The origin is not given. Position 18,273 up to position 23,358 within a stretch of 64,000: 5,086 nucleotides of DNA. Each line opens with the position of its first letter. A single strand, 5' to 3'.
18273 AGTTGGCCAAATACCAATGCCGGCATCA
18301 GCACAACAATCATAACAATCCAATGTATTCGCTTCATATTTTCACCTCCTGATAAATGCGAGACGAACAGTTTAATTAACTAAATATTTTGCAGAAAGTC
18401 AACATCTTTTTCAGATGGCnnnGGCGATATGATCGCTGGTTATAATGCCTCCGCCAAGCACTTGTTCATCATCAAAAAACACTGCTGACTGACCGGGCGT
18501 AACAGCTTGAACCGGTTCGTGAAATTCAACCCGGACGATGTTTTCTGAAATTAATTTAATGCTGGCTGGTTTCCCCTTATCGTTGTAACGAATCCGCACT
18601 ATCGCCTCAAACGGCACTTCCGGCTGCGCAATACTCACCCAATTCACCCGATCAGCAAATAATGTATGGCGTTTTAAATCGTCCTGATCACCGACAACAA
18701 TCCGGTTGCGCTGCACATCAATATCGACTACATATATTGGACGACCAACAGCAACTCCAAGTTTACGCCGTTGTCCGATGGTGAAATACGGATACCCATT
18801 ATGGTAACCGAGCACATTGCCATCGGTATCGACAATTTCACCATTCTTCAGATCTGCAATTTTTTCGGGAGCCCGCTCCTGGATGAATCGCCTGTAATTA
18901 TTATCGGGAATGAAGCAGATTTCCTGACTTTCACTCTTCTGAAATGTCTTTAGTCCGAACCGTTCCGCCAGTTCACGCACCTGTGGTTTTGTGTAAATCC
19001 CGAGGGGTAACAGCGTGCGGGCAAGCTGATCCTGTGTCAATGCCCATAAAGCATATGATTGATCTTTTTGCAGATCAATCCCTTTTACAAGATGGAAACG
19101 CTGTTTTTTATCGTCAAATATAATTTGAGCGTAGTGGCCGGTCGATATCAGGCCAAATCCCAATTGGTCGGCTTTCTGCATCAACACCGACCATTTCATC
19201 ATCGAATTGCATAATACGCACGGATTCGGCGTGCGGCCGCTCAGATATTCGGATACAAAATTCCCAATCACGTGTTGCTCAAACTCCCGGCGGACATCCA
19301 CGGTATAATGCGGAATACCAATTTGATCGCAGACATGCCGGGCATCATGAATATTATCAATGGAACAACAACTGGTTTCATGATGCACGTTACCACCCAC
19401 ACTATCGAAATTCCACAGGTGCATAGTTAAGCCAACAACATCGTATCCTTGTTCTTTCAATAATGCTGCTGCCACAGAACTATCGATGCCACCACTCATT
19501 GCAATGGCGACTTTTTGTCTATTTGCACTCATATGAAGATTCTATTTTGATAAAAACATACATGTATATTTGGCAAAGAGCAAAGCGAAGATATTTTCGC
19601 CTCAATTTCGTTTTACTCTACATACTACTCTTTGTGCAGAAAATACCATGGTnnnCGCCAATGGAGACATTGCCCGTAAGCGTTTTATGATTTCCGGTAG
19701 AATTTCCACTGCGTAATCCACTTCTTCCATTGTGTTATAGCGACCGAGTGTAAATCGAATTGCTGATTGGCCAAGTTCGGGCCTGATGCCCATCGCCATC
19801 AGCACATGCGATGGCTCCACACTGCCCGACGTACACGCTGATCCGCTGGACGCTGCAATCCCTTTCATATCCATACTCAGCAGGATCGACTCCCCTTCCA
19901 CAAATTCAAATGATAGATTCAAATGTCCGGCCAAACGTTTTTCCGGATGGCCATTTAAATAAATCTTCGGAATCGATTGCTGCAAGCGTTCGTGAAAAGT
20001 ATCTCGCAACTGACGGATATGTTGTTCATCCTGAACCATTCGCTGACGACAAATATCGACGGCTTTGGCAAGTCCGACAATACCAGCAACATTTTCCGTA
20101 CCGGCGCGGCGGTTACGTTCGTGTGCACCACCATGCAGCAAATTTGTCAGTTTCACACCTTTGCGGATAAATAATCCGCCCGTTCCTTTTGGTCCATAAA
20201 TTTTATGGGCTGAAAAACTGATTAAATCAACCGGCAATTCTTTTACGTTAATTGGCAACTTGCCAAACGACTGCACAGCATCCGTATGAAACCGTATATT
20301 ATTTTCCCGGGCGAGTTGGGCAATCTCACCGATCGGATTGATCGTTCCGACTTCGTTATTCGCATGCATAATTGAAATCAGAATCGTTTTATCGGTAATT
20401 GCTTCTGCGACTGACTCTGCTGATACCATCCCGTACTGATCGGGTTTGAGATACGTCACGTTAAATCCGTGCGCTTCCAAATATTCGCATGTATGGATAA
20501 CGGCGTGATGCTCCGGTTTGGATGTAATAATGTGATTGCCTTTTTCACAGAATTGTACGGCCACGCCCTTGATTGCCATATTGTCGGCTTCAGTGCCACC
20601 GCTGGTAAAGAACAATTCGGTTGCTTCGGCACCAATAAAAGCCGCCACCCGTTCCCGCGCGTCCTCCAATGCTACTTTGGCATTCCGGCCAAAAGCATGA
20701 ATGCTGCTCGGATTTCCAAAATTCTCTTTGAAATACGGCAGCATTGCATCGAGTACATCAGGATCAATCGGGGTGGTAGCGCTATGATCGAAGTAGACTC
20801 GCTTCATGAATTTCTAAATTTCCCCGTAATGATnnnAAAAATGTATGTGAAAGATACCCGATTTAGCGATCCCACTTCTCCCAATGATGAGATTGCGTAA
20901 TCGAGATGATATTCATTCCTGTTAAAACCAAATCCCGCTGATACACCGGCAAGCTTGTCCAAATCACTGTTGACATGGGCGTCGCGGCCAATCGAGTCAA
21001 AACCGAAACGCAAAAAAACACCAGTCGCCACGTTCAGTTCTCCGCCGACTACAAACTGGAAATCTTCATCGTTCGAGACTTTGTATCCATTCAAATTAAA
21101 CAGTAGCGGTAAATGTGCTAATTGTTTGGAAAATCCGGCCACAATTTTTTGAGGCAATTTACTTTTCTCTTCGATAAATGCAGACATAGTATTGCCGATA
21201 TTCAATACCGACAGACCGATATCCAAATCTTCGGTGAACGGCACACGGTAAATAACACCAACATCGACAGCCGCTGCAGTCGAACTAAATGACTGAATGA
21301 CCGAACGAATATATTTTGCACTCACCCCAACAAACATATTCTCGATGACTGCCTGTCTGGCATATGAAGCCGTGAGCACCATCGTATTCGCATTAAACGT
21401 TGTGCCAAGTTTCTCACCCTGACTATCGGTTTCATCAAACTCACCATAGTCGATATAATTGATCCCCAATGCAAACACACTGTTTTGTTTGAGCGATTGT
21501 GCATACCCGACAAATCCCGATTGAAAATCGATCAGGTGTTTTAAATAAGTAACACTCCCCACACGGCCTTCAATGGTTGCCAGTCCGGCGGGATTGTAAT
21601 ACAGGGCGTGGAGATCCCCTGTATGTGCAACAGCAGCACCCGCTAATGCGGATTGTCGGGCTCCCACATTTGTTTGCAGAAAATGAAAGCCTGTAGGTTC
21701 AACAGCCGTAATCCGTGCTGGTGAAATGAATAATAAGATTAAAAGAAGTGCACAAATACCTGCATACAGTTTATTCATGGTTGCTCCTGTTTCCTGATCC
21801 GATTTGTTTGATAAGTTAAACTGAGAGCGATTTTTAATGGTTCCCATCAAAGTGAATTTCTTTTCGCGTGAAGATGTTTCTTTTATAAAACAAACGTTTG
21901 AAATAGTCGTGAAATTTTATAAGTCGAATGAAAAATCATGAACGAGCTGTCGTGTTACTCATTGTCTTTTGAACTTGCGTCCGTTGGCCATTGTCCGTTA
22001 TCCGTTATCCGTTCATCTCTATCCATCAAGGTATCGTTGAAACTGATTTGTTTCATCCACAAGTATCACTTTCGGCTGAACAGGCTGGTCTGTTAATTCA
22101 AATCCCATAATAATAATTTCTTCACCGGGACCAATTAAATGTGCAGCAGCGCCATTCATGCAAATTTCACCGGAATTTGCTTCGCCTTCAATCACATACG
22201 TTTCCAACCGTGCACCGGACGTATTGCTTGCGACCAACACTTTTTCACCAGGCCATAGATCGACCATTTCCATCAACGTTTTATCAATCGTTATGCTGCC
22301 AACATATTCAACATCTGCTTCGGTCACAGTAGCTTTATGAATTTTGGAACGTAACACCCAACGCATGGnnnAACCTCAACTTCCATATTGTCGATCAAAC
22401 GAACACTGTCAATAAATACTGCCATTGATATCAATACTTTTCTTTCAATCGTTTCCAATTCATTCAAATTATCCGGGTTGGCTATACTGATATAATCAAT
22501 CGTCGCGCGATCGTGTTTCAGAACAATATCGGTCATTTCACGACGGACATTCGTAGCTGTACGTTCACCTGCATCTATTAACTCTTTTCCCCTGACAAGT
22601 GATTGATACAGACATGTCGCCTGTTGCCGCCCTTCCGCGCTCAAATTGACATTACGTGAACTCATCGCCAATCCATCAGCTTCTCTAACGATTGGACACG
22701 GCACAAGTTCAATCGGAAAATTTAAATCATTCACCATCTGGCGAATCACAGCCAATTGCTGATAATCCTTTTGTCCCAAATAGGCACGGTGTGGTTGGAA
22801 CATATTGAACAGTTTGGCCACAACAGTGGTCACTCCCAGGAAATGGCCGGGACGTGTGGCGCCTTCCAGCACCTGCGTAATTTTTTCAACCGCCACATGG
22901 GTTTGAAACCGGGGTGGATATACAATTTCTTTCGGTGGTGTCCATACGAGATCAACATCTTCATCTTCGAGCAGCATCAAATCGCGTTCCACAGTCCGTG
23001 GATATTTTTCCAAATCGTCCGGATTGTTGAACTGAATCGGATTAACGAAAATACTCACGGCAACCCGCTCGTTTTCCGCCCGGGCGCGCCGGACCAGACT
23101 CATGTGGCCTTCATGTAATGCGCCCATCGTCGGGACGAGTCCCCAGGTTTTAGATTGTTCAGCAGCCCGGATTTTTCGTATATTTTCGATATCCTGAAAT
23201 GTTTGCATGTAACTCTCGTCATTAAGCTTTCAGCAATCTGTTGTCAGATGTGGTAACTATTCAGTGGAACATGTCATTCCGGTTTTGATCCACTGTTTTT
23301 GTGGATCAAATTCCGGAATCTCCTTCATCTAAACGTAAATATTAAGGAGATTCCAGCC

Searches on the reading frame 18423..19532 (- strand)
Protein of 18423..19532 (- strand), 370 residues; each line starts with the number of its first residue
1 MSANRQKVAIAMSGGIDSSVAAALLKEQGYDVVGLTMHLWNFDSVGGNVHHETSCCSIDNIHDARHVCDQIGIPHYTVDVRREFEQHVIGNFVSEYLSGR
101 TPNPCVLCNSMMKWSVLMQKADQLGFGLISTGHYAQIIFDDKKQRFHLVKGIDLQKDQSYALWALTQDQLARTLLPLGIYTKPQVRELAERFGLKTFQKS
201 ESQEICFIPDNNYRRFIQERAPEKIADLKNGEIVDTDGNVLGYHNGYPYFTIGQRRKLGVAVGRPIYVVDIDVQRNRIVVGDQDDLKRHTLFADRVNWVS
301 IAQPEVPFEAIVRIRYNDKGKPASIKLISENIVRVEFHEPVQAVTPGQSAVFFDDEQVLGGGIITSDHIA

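Call 21: search_protein_families(library=pfam, proteins=[window:18423-19532:-], max_evalue=0.001)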
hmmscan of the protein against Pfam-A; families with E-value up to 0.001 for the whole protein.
window:18423-19532:- (370 aa): 6 families
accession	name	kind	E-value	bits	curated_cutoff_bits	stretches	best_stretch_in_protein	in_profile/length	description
PF03054.22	tRNA_Me_trans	-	5.9e-73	245.3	20.6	1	6-209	1-201/202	tRNA methyl transferase HUP domain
PF20258.4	tRNA_Me_trans_C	-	6.6e-21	74.9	20.6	1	289-364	2-77/77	Aminomethyltransferase beta-barrel domain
PF20259.3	tRNA_Me_trans_M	-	5.1e-17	61.6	27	1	227-282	9-66/66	tRNA methyl transferase PRC-barrel domain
PF00733.27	Asn_synthase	-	7.8e-05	22.9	21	1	6-83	18-82/354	Asparagine synthase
PF00764.25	Arginosuc_synth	-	8.2e-05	23.1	27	1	7-88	1-69/162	Arginosuccinate synthase N-terminal HUP domain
PF02540.23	NAD_synthase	-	9.9e-05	22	21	0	3-83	16-84/242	NAD synthase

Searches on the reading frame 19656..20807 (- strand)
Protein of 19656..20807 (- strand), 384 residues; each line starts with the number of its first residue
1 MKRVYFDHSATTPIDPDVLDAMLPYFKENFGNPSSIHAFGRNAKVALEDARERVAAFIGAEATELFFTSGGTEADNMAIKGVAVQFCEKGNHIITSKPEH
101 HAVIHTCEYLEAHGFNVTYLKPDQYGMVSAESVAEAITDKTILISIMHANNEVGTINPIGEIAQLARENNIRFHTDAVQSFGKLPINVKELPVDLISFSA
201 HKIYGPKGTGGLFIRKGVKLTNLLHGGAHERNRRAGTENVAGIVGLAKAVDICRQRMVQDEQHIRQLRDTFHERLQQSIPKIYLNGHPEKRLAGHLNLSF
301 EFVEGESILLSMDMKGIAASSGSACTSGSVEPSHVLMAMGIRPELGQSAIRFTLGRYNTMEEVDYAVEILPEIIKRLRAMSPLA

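Call 21: search_protein_families(library=pfam, proteins=[window:19656-20807:-], max_evalue=0.001)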
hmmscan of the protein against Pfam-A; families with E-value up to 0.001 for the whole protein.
window:19656-20807:- (384 aa): 4 families
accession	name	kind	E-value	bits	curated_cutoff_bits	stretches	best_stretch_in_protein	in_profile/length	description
PF00266.25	Aminotran_5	-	1.1e-90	304.8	21.5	1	4-365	1-370/371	Aminotransferase class-V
PF01212.27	Beta_elim_lyase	-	2.6e-10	40.5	27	1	49-178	36-170/288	Beta-eliminating lyase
PF01041.23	DegT_DnrJ_EryC1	-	6.8e-07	29.3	19.8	1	52-183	31-152/360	DegT/DnrJ/EryC1/StrS aminotransferase family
PF01053.26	Cys_Met_Meta_PP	-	7.9e-05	21.8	27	1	35-202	42-198/381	Cys/Met metabolism PLP-dependent enzyme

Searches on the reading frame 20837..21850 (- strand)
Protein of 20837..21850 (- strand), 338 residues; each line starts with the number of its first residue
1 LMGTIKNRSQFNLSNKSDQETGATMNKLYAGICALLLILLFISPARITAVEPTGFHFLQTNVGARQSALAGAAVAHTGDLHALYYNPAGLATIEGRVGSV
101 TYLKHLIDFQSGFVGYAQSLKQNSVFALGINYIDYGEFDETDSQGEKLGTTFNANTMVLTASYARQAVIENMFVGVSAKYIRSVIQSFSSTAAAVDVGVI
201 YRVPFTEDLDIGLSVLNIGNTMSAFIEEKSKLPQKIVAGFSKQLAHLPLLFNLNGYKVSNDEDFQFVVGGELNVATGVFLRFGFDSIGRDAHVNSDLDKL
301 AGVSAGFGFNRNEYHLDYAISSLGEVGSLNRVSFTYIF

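Call 21: search_protein_families(library=pfam, proteins=[window:20837-21850:-], max_evalue=0.001)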
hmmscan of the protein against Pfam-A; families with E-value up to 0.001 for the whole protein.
window:20837-21850:- (338 aa): 1 family
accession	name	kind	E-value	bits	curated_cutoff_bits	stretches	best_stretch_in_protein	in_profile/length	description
PF19572.5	PorV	-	3.1e-07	30.6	27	1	53-186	11-147/243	Type IX secretion system protein PorV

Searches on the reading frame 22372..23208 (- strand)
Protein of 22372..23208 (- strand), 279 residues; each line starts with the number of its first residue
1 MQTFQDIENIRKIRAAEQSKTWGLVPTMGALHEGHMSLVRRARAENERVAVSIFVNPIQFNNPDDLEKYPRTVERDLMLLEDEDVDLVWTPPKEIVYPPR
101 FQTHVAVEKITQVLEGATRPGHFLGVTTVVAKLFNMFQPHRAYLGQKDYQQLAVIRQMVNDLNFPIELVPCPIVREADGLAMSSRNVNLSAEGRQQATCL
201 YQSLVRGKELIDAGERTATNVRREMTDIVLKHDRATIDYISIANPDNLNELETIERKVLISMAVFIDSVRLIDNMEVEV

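Call 21: search_protein_families(library=pfam, proteins=[window:22372-23208:-], max_evalue=0.001)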
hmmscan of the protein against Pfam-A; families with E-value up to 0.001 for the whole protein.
window:22372-23208:- (279 aa): 1 family
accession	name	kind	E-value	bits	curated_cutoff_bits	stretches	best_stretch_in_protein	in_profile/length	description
PF02569.21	Pantoate_ligase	-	1.8e-104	349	20.7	1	3-275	2-267/268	Pantoate-beta-alanine ligase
